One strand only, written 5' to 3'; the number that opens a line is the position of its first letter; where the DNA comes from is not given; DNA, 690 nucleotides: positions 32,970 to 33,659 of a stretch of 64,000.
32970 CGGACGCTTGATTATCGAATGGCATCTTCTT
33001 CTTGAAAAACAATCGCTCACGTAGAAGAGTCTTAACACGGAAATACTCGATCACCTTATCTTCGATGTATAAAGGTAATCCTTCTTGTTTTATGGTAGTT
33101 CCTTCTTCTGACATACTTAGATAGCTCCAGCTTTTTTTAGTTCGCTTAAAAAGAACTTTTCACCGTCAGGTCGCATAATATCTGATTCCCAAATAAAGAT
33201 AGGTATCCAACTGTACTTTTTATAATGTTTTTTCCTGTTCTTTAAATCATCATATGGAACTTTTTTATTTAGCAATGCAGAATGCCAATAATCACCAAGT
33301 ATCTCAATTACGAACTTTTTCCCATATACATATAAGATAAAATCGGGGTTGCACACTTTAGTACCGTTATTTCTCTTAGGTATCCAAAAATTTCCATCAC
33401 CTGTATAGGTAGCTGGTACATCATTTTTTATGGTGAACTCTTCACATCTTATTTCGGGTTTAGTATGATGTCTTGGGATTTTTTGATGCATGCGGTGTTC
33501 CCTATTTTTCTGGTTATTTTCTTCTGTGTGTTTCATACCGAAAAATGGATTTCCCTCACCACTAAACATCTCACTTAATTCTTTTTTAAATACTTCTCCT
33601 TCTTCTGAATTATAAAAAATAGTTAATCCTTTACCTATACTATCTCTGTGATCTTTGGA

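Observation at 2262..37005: Every giant surface-protein gene is followed by a NUMOD-repeat nuclease gene (3 HNH, 3 Vsr-like)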

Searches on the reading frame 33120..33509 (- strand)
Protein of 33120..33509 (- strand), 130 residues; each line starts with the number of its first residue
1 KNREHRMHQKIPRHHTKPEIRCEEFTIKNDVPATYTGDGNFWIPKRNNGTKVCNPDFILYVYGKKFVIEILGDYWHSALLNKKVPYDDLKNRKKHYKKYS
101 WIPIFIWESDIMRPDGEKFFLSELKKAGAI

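Call 34: search_solved_structures(query=A3, max_evalue=1, show_alignments=2)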
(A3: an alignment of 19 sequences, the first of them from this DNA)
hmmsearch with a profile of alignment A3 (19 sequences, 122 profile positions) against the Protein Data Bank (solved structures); distinct sequences matched with E-value up to 1: 4.
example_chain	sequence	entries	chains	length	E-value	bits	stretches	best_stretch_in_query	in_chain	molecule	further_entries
3r3p_A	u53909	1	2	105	2.3e-05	27.5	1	56-118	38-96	Mobile intron protein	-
1cw0_A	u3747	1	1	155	0.0004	23.5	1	49-117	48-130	PROTEIN (DNA MISMATCH ENDONUCLEASE)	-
1vsr_A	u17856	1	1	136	0.002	21.3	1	76-117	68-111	PROTEIN (VSR ENDONUCLEASE)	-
1odg_A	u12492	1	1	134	0.0024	21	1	76-117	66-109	DNA MISMATCH ENDONUCLEASE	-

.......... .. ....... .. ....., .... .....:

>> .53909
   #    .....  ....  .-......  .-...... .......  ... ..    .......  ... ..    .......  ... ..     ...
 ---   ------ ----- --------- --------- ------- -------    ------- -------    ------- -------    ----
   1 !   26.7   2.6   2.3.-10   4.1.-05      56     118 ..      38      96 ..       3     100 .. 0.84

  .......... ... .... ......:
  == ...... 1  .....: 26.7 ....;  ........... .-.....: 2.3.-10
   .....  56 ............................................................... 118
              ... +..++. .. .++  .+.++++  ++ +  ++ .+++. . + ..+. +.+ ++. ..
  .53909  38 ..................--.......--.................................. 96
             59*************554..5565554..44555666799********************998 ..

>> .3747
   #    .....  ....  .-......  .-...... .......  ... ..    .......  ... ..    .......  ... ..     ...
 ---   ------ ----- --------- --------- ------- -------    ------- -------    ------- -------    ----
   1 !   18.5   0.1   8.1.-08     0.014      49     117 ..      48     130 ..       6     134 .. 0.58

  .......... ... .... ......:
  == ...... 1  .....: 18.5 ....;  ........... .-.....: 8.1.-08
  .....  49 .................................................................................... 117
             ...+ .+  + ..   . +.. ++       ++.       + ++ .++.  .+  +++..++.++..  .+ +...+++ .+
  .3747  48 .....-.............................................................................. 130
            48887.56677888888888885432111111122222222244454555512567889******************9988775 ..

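Call 35: search_protein_families(library=pfam, alignment_id=A3, max_evalue=1)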
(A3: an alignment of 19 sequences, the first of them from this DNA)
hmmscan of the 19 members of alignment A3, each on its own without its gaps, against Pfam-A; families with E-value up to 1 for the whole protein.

A. member 1, seq(130 aa): 2 families
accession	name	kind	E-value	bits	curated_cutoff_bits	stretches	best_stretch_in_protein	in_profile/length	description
PF05626.16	DUF790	-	0.017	14.4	28.8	1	49-84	303-338/387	Protein of unknown function (DUF790)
PF03852.21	Vsr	-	0.11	12.8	27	1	34-77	30-69/74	DNA mismatch endonuclease Vsr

B. families by the number of members that match (of 19 scanned): 9 families
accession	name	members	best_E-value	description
PF04480.18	DUF559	5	0.0053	Protein of unknown function (DUF559)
PF05626.16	DUF790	3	0.0042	Protein of unknown function (DUF790)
PF18741.7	MTES_1575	3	0.012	REase_MTES_1575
PF06054.18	CoiA_nuc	3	0.023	Competence protein CoiA, nuclease-like domain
PF03852.21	Vsr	3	0.024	DNA mismatch endonuclease Vsr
PF21928.1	XLF_CC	3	0.19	XLF protein coiled-coil region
PF22440.1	SirC_C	1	0.0057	SirC C-terminal domain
PF04800.17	NDUS4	1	0.14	NADH dehydrogenase ubiquinone Fe-S protein 4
PF17877.7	Dis3l2_C_term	1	0.18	DIS3-like exonuclease 2 C terminal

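Call 64: predict_structure(alignment_id=A3)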
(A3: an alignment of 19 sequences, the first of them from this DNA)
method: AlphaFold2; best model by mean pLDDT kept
length: 130 residues; sequences in the alignment: 19
mean_pLDDT: 84.4   pTM: 0.78
mean pLDDT of the five models: 84.4, 83.8, 83.3, 82.0, 80.1
residues with pLDDT >= 90: 76; 70-90: 30; 50-70: 18; < 50: 6
segments of 3 or more residues with pLDDT < 50: 1-3
pLDDT, mean of each block of 10 residues (from residue 1): 50 76 95 91 75 90 95 72 76 91 95 96 96
secondary structure, 60 per line:
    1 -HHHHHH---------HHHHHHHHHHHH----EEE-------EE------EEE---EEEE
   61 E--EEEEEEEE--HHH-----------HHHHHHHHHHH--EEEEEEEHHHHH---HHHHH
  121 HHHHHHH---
elements in order: H2-7 H17-28 E33-35 E51-53 E57-61 E64-71 H88-98 E101-107 H108-112 H116-127

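Call 68: fold_search(model_id=the predicted structure, library=pdb)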
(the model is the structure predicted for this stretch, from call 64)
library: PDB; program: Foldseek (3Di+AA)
matches with E <= 10: 332; with E <= 0.001: 0
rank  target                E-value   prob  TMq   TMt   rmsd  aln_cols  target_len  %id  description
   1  3r3p_B                1.4e-02  1.00  0.57  0.73   3.5       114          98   17  Homing Endonuclease I-Bth0305I Catalytic Domain (released 2011-10-05)
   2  9nl3_A                2.6e-02  0.80  0.38  0.07   7.4       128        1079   13  Structure of R2 retrotransposon protein from Taeniopygia guttata initiating target-primed reverse transcription (released 2025-06-18)
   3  9dou_A                3.6e-02  0.82  0.41  0.08   7.1       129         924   13  Taeniopygia guttata R2 retrotransposon (R2Tg) initiating target-primed reverse transcription (released 2025-05-21)
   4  5lts_A                6.4e-02  0.77  0.40  0.30  10.4       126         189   15  Crystal structure of Lymphocytic choriomeningitis mammarenavirus endonuclease Mutant D118A (released 2017-09-13)
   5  5ltn_A                6.4e-02  0.75  0.38  0.30  10.5       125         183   15  Crystal structure of Lymphocytic choriomeningitis mammarenavirus endonuclease complexed with DPBA (released 2017-09-13)
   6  6p4o_F                7.2e-02  0.95  0.46  0.15   4.2       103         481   14  Complex of XPB helicase with Bax1 endonuclease from Sulfurisphaera tokodaii at 3.15 Angstroms resolution (released 2020-06-03)
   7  6p4o_D                7.7e-02  0.94  0.40  0.13   3.4        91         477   16  Complex of XPB helicase with Bax1 endonuclease from Sulfurisphaera tokodaii at 3.15 Angstroms resolution (released 2020-06-03)
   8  8gh6_A                7.7e-02  0.57  0.35  0.07  12.2       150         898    9  Bombyx mori R2 retrotransposon initiating target-primed reverse transcription (released 2023-04-05)
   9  5ltf_B                9.3e-02  0.63  0.38  0.28  10.5       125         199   16  Crystal structure of Lymphocytic choriomeningitis mammarenavirus endonuclease complexed with catalytic ions (released 2017-09-13)
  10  5lts_B                9.3e-02  0.51  0.34  0.26  11.0       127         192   16  Crystal structure of Lymphocytic choriomeningitis mammarenavirus endonuclease Mutant D118A (released 2017-09-13)
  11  1xmx                  9.9e-02  0.57  0.40  0.17   7.8       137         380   14  Crystal structure of protein VC1899 from Vibrio cholerae (released 2004-11-16)
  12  3jsb_A                9.9e-02  0.54  0.37  0.30  10.7       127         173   16  Crystal structure of the N-terminal domain of the Lymphocytic Choriomeningitis Virus L protein (released 2010-09-15)
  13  8ibz_C                1.1e-01  0.47  0.37  0.09  10.1       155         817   14  Structure of R2 with 5'ORF and 3'UTR (released 2023-09-20)
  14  6p4o_B                1.2e-01  0.94  0.45  0.14   3.1        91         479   16  Complex of XPB helicase with Bax1 endonuclease from Sulfurisphaera tokodaii at 3.15 Angstroms resolution (released 2020-06-03)
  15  5fdk_B                1.3e-01  0.30  0.32  0.27  13.5       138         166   14  Crystal structure of RecU(D88N) in complex with palindromic DNA duplex (released 2016-12-07)
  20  1cw0_A                1.8e-01  0.80  0.51  0.44   5.1       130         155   14  CRYSTAL STRUCTURE ANALYSIS OF VERY SHORT PATCH REPAIR (VSR) ENDONUCLEASE IN COMPLEX WITH A DUPLEX DNA (released 1999-12-12)
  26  3hrl                  2.0e-01  0.94  0.52  0.68   3.4       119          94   13  Crystal structure of a putative endonuclease-like protein (ngo0050) from neisseria gonorrhoeae (released 2009-06-30)
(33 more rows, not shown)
